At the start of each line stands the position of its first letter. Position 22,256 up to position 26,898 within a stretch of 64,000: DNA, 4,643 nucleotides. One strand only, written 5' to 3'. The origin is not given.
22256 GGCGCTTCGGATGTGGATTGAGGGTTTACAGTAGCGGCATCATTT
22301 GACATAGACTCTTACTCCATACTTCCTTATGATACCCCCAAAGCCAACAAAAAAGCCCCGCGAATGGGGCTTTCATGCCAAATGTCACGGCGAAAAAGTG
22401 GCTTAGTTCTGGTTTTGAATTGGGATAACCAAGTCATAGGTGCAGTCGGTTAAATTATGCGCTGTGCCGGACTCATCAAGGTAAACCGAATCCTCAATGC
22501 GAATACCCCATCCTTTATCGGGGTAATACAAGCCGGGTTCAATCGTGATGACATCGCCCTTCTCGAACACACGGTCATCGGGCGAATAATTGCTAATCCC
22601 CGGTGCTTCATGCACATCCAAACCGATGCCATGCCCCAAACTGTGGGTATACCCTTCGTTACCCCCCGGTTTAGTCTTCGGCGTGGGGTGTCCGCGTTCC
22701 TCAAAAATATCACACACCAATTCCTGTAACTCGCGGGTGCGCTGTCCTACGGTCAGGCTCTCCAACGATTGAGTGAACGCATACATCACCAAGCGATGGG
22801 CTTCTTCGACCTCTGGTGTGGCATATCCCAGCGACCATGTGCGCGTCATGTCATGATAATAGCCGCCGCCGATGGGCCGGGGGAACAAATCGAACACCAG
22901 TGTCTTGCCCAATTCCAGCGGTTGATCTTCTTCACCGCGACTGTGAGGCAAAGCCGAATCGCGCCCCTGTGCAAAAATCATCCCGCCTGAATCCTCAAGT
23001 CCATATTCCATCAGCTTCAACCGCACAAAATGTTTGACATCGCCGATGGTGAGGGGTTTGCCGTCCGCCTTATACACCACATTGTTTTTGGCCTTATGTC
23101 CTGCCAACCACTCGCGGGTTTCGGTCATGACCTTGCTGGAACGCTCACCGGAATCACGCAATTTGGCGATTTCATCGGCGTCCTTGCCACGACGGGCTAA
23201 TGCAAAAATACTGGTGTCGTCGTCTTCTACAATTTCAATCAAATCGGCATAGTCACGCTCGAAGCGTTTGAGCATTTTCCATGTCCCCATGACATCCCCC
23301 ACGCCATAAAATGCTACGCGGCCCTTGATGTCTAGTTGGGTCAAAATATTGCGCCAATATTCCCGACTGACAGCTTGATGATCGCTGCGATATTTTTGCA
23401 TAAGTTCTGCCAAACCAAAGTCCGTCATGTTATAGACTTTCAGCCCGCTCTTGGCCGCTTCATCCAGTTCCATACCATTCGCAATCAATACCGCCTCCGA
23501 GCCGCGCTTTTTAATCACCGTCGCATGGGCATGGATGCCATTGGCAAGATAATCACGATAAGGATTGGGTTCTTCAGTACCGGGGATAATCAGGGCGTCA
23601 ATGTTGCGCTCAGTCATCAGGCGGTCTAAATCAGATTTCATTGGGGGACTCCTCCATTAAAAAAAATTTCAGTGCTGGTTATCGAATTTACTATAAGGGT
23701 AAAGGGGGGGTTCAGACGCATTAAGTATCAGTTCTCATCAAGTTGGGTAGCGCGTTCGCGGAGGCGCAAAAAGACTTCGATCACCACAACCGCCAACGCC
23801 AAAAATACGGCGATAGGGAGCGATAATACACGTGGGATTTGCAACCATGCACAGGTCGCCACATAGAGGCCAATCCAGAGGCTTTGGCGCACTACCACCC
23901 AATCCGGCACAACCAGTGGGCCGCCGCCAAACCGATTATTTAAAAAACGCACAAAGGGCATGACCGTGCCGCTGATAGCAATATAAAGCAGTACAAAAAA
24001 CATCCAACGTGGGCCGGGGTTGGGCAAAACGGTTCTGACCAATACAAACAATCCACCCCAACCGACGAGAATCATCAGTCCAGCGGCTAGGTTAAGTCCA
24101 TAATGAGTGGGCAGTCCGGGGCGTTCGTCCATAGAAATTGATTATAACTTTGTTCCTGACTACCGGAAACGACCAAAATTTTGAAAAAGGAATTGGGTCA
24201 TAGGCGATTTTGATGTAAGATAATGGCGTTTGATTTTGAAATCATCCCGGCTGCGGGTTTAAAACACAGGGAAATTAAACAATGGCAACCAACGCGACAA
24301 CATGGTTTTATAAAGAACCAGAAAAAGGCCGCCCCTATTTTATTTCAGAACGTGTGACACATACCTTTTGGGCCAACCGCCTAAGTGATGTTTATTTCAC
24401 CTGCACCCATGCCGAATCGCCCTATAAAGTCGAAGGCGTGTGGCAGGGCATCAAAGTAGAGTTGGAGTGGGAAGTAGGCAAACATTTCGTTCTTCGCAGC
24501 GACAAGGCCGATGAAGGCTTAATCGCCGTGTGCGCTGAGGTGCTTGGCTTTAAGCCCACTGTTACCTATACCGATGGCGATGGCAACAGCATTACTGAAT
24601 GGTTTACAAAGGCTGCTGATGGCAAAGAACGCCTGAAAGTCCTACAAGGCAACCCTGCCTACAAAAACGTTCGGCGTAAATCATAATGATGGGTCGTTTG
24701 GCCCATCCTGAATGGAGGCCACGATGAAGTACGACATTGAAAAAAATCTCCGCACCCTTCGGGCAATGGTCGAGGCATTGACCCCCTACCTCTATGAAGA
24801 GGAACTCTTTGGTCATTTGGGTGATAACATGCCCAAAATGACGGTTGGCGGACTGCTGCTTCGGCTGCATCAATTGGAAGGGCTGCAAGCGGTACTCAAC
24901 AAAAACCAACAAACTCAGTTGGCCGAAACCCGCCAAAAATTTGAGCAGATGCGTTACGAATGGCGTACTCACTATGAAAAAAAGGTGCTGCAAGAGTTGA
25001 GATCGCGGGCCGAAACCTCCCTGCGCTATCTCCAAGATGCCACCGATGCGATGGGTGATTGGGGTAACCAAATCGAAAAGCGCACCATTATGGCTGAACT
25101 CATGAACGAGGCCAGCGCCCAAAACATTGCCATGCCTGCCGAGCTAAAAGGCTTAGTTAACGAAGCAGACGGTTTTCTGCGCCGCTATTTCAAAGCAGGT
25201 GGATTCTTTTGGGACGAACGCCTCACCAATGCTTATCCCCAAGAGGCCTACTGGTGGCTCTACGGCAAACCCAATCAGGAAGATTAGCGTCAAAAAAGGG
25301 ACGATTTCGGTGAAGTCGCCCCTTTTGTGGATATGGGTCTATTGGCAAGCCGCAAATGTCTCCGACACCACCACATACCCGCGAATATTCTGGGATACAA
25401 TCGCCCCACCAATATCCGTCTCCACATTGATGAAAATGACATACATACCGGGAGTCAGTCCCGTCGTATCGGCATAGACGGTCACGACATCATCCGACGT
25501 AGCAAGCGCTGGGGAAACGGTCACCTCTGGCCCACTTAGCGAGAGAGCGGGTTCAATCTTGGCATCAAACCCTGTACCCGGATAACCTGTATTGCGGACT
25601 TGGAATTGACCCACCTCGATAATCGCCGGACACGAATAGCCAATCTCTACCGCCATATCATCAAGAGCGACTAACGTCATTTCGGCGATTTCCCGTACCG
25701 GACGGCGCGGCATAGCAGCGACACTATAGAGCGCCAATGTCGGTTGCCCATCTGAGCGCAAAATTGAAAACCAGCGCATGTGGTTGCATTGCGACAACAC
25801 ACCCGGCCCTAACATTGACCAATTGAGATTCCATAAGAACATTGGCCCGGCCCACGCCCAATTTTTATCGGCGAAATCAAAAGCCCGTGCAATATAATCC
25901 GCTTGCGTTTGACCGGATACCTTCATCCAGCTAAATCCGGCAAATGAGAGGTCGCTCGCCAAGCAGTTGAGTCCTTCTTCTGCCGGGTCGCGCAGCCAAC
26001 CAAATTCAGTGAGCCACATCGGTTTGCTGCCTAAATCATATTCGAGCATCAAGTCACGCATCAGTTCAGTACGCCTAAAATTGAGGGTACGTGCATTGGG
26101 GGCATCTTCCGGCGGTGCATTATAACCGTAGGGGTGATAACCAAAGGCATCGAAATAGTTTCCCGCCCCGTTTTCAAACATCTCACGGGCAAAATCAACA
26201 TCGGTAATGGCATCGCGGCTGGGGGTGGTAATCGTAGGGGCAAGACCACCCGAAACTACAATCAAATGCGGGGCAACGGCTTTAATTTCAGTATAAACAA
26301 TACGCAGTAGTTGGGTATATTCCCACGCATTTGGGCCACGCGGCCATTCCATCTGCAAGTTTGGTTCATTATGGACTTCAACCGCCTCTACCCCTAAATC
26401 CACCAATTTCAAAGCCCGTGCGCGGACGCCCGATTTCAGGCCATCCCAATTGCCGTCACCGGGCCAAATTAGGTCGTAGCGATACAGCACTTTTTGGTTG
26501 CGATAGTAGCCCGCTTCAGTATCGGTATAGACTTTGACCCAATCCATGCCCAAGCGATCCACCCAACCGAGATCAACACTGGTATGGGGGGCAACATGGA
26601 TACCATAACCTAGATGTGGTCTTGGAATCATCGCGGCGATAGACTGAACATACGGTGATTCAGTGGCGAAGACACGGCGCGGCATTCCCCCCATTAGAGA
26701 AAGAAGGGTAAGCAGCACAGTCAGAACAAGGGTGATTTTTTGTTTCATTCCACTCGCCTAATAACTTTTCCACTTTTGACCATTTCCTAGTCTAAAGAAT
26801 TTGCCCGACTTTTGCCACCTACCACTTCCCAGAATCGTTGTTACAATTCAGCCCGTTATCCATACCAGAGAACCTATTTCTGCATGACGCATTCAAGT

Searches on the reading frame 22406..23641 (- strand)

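Call 16: search_protein_families(library=pfam, proteins=[window:22406-23641:-], max_evalue=0.001)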
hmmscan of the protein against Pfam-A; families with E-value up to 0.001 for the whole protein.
window:22406-23641:- (412 aa): 1 family
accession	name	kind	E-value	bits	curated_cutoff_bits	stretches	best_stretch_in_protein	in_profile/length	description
PF00557.29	Peptidase_M24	-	1.2e-37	130.1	23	1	160-389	2-207/208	Metallopeptidase family M24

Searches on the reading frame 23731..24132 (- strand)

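Call 16: search_protein_families(library=pfam, proteins=[window:23731-24132:-], max_evalue=0.001)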
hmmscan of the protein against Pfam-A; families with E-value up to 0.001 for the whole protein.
window:23731-24132:- (134 aa): 0 families

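Call 27: search_protein_families(library=pfam, proteins=[window:23731-24132:-], max_evalue=10)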
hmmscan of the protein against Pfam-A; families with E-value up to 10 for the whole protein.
window:23731-24132:- (134 aa): 1 family
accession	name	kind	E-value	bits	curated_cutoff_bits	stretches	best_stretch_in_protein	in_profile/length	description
PF15183.11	MRAP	-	0.55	10.7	27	1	44-56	53-65/89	Melanocortin-2 receptor accessory protein family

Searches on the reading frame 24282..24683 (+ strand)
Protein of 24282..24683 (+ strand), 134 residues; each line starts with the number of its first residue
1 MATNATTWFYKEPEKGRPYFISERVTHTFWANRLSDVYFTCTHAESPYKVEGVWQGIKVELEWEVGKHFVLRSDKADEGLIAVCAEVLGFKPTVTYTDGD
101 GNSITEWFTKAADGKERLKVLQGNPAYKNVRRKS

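Call 16: search_protein_families(library=pfam, proteins=[window:24282-24683:+], max_evalue=0.001)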
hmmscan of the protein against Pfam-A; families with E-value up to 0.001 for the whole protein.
window:24282-24683:+ (134 aa): 0 families

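Call 27: search_protein_families(library=pfam, proteins=[window:24282-24683:+], max_evalue=10)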
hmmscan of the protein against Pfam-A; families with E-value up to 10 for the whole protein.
window:24282-24683:+ (134 aa): 1 family
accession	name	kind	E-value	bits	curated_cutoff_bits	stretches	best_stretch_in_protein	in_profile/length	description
PF23197.1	IG_AIR9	-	0.077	13.3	27.5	1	92-128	19-56/87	AIR9 A9 domain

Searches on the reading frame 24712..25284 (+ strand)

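Call 16: search_protein_families(library=pfam, proteins=[window:24712-25284:+], max_evalue=0.001)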
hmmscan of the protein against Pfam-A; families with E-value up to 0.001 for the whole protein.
window:24712-25284:+ (191 aa): 0 families

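Call 27: search_protein_families(library=pfam, proteins=[window:24712-25284:+], max_evalue=10)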
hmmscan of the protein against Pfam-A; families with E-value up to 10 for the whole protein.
window:24712-25284:+ (191 aa): 5 families
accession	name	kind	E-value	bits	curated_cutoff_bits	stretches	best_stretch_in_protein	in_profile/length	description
PF14772.11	NYD-SP28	-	0.026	14.9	22.1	1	54-101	13-60/102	Sperm tail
PF05957.18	DUF883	-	0.12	12.8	25.4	1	93-114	29-50/53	DUF883 N-terminal domain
PF02601.20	Exonuc_VII_L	-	0.22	11.4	35.9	1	53-113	190-250/315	Exonuclease VII, large subunit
PF24033.1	DUF7342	-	0.23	11.9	31.6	1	55-128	67-142/150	Family of unknown function (DUF7342)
PF06428.16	Sec2p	-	0.78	10.2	28.5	1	54-84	58-87/92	GDP/GTP exchange factor Sec2p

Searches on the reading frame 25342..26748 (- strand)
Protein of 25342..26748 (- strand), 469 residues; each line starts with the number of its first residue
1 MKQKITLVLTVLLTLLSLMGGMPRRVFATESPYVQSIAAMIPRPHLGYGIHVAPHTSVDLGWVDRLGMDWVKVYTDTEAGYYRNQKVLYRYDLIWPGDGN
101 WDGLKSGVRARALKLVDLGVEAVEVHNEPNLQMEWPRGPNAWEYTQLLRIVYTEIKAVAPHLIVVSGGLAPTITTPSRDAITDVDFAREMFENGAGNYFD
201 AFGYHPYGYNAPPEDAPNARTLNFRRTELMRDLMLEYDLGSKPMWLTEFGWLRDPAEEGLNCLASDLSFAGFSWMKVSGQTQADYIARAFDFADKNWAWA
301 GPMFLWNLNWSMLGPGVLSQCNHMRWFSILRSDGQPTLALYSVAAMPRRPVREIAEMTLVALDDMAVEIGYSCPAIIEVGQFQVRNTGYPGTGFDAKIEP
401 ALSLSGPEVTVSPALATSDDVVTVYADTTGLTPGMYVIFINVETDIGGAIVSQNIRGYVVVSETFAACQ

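Call 4: search_protein_families(library=pfam, proteins=[window:25342-26748:-], max_evalue=0.1)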
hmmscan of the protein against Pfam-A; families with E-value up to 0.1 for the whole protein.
window:25342-26748:- (469 aa): 0 families

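Call 5: search_protein_families(library=ncbifam, proteins=[window:25342-26748:-], max_evalue=0.1)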
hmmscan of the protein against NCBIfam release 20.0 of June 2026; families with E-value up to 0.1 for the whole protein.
window:25342-26748:- (469 aa): 0 families

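Call 27: search_protein_families(library=pfam, proteins=[window:25342-26748:-], max_evalue=10)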
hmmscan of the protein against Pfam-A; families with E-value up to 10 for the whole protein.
window:25342-26748:- (469 aa): 0 families

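Call 31: search_solved_structures(query=window:25342-26748:-, max_evalue=10, show_alignments=2)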
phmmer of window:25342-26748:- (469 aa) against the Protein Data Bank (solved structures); distinct sequences matched with E-value up to 10: 9.
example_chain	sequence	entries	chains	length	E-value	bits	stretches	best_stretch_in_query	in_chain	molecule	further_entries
5bx9_A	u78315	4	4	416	0.051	15.4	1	119-254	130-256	PslG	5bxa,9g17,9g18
4zn2_A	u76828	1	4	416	0.051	15.4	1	119-254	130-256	PslG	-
2bs9_A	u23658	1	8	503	0.064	15.1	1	123-183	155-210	BETA-XYLOSIDASE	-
1w91_A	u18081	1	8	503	0.064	15.1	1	123-183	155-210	BETA-XYLOSIDASE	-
5jvk_A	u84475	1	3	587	0.082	14.7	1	120-252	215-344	Uncharacterized protein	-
2bfg_A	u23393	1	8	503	0.43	12.4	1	123-183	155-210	BETA-XYLOSIDASE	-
3k6z_A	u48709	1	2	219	0.56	12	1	387-461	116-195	POSSIBLE MEMBRANE-ASSOCIATED SERINE PROTEASE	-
3lt3_A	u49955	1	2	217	0.58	11.9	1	387-461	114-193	POSSIBLE MEMBRANE-ASSOCIATED SERINE PROTEASE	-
3k6y_A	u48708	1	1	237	0.64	11.8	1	387-461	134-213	POSSIBLE MEMBRANE-ASSOCIATED SERINE PROTEASE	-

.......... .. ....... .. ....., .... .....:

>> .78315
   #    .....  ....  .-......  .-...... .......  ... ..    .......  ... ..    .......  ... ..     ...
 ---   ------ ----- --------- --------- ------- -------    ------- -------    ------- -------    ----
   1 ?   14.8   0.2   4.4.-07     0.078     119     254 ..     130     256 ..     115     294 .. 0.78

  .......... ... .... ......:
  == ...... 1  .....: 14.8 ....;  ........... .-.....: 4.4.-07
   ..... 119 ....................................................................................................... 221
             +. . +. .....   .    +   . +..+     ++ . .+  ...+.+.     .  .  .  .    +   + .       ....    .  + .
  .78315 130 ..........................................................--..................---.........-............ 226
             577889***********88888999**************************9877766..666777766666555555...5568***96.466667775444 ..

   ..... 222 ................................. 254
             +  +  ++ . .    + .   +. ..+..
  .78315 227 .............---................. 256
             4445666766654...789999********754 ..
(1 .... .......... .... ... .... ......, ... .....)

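Call 57: find_homologous_proteins(query=window:25342-26748:-)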
Query window:25342-26748:- (469 aa): 321 proteins with E <= 0.001 among 8000 candidates; the best 120 are listed.
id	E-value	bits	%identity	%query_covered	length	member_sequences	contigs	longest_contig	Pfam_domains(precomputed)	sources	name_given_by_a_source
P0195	3.4e-293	991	90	96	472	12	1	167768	-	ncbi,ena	-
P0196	1.7e-282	955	87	96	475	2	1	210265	-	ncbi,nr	ncbi:MAG: hypothetical protein HY862_13100 [Chloroflexi bacterium]|nr:hypothetical protein [Chlorofl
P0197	3.9e-271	918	82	100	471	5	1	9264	-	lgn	-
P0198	9.6e-194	663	60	99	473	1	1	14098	-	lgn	-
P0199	1.3e-189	649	59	100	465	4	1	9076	PF11790.15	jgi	jgi:hypothetical protein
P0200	8.7e-189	646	64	94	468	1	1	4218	-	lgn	-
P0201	4.5e-187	641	61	100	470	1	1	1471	-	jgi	jgi:hypothetical protein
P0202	6.8e-185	633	58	100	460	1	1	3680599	-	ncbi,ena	-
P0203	3.7e-183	628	62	91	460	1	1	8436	-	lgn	-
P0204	6.4e-183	627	57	100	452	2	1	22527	-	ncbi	-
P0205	6.6e-182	624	61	91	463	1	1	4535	-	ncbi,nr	ncbi:MAG: hypothetical protein GYB66_01675 [Chloroflexi bacterium]|nr:hypothetical protein [Chlorofl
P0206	3.1e-181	621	61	92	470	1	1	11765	-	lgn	-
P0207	6.2e-181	620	58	100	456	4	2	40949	-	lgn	-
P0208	1.2e-179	616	58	100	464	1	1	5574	-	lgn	-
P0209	4.7e-176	604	61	91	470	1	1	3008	-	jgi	jgi:hypothetical protein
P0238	1.3e-162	560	57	91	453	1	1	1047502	-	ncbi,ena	-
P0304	1.5e-141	490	49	98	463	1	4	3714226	-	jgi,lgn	-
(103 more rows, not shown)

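Call 58: find_encoding_contigs(protein=P0238, flank=10000, max_places=1)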
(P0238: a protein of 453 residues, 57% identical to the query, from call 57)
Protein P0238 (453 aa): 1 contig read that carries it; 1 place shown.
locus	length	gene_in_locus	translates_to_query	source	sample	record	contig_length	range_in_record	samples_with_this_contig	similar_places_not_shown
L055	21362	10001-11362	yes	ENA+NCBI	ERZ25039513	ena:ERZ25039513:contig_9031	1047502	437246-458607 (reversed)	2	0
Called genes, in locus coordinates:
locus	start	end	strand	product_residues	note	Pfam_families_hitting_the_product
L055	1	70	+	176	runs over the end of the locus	-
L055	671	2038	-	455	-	PF00232:Glyco_hydro_1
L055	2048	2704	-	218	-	PF00583:Acetyltransf_1 (weak), PF12746:GNAT_acetyltran (weak), PF08445:FR47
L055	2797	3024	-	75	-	PF00152:tRNA-synt_2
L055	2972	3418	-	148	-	PF00152:tRNA-synt_2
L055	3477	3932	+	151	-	-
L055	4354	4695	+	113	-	-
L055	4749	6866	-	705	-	PF01943:Polysacc_synt, PF13440:Polysacc_synt_3, PF03023:MurJ (weak), PF01554:MatE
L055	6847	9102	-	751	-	-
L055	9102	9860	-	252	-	PF00535:Glycos_transf_2, PF13641:Glyco_tranf_2_3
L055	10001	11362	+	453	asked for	-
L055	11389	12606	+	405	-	PF13676:TIR_2, PF01095:Pectinesterase (weak), PF22842:Pel9A-like_beta_helix (weak), PF05048:NosD (weak), PF13229:Beta_helix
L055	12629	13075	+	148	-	-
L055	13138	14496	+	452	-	PF04055:Radical_SAM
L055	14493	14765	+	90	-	-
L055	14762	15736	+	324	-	PF04055:Radical_SAM, PF13353:Fer4_12 (weak)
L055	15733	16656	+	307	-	-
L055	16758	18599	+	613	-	-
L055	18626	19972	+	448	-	PF04055:Radical_SAM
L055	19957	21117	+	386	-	PF13353:Fer4_12, PF04055:Radical_SAM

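Call 59: find_encoding_contigs(protein=P0202, flank=10000, max_places=1)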
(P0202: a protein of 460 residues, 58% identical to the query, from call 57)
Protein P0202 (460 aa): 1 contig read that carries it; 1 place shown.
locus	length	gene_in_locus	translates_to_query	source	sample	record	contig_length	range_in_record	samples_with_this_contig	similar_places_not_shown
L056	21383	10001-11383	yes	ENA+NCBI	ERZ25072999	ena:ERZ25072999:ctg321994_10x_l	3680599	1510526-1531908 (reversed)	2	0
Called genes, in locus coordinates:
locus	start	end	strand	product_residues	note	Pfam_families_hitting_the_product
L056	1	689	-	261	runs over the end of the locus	PF01694:Rhomboid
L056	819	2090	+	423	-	PF13185:GAF_2, PF01590:GAF, PF13492:GAF_3, PF07228:SpoIIE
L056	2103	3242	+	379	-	PF13598:DUF4139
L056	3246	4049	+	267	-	PF14256:YwiC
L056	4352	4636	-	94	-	-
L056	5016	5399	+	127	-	PF01609:DDE_Tnp_1, PF13586:DDE_Tnp_1_2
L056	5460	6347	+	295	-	-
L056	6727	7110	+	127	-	-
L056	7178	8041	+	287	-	-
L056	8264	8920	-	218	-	-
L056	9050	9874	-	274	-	PF10978:DUF2785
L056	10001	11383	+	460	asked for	-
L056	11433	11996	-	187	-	-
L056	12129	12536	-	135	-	-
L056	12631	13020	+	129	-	-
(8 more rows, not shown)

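Call 60: find_encoding_contigs(protein=P0304, flank=10000, max_places=1)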
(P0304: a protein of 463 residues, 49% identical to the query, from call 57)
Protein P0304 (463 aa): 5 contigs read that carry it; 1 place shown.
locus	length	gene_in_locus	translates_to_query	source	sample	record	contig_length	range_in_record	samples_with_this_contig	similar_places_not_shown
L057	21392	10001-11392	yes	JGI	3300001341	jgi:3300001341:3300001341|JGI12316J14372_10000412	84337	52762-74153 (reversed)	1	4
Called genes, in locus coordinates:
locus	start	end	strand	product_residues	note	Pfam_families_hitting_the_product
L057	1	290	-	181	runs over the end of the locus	PF04234:CopC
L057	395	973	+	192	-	-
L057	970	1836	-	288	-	PF01040:UbiA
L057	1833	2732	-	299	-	PF02628:COX15-CtaA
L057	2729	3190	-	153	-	PF04234:CopC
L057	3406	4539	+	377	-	PF13439:Glyco_transf_4, PF13579:Glyco_trans_4_4, PF20706:GT4-conflict (weak), PF00534:Glycos_transf_1, PF13692:Glyco_trans_1_4, PF13524:Glyco_trans_1_2 (weak)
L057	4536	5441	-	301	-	PF01784:DUF34_NIF3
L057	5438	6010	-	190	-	-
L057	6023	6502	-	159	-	PF20791:Acyl-ACP_TE_C (weak), PF13279:4HBT_2, PF03061:4HBT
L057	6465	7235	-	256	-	PF00378:ECH_1, PF16113:ECH_2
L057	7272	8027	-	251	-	PF02517:Rce1-like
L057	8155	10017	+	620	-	PF20773:InhA-like_MAM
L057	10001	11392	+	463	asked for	-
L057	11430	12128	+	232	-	PF00485:PRK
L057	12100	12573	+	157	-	PF00583:Acetyltransf_1, PF13673:Acetyltransf_10, PF08445:FR47 (weak), PF13508:Acetyltransf_7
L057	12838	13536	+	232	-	-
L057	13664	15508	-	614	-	PF13522:GATase_6, PF13537:GATase_7, PF01380:SIS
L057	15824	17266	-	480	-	PF03781:FGE-sulfatase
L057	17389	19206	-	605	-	PF17936:Big_6 (faint)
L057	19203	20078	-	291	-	PF11731:Cdd1 (faint), PF14520:HHH_5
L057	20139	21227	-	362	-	-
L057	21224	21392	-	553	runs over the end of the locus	PF12229:PG_binding_4, PF03734:YkuD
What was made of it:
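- Closest known: PslG. Different: It also occurs away from the GT-C operon (calls 58-60).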

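Call 77: search_solved_structures(query=A4, max_evalue=1, show_alignments=1)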
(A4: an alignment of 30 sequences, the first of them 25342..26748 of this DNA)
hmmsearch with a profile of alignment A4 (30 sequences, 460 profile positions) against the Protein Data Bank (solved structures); distinct sequences matched with E-value up to 1: 18.
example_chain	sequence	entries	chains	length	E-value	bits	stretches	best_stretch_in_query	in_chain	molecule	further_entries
5bx9_A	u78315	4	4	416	1.3e-08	36.8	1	111-245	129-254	PslG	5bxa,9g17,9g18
4zn2_A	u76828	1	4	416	1.3e-08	36.8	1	111-245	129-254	PslG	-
5jvk_A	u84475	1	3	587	3.1e-05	25.7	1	121-244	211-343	Uncharacterized protein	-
2bs9_A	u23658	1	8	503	5.6e-05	24.8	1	85-157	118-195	BETA-XYLOSIDASE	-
1w91_A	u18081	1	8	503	5.6e-05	24.8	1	85-157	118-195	BETA-XYLOSIDASE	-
6yyh_A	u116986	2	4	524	0.0002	23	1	84-157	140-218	Beta-xylosidase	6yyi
2bfg_A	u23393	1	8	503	0.00067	21.3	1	85-157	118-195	BETA-XYLOSIDASE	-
1px8_A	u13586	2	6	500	0.0025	19.4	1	88-157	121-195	Beta-xylosidase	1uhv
4ekj_A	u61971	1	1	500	0.017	16.7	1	99-157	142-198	Beta-xylosidase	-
4m29_A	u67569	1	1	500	0.017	16.7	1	99-157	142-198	Beta-xylosidase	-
7osk_A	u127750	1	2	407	0.043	15.4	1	88-158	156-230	Arabinogalactan endo-1,4-beta-galactosidase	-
8vg9_A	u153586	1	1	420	0.078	14.5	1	92-206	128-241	O-Glycosyl hydrolase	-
6uqj_A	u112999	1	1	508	0.099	14.1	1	96-157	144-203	Beta-xylosidase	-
8i0j_A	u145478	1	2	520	0.25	12.8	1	116-157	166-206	Glycoside hydrolase family 39 beta-xylosidase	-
8i0x_B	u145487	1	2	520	0.25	12.8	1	116-157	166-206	Glycoside hydrolase family 39 beta-xylosidase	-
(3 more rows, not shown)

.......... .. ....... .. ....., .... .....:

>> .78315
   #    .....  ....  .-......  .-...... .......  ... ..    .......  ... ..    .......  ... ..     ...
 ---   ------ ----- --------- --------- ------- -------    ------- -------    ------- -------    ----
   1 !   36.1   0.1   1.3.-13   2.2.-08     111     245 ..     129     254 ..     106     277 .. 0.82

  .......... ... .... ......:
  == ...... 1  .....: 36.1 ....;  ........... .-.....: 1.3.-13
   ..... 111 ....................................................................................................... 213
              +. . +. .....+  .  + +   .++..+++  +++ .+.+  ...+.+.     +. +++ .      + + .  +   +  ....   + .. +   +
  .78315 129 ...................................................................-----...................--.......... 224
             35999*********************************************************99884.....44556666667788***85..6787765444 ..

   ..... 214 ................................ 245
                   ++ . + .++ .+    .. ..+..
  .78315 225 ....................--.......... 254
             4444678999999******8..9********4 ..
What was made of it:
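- Closest known: PslG. Same: Profile match at E 1.3e-8 covering both catalytic-Glu motifs (call 77).
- Checked: The upstream 469-aa secreted protein matches PslG/GH39 once a family profile is used (E 1.3e-8, call 77).
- Glycan context: the divergent hydrolase matches PslG at E 1.3e-8 (call 77). A PslG-like glycan hydrolase next door fits a polysaccharide better (call 77).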
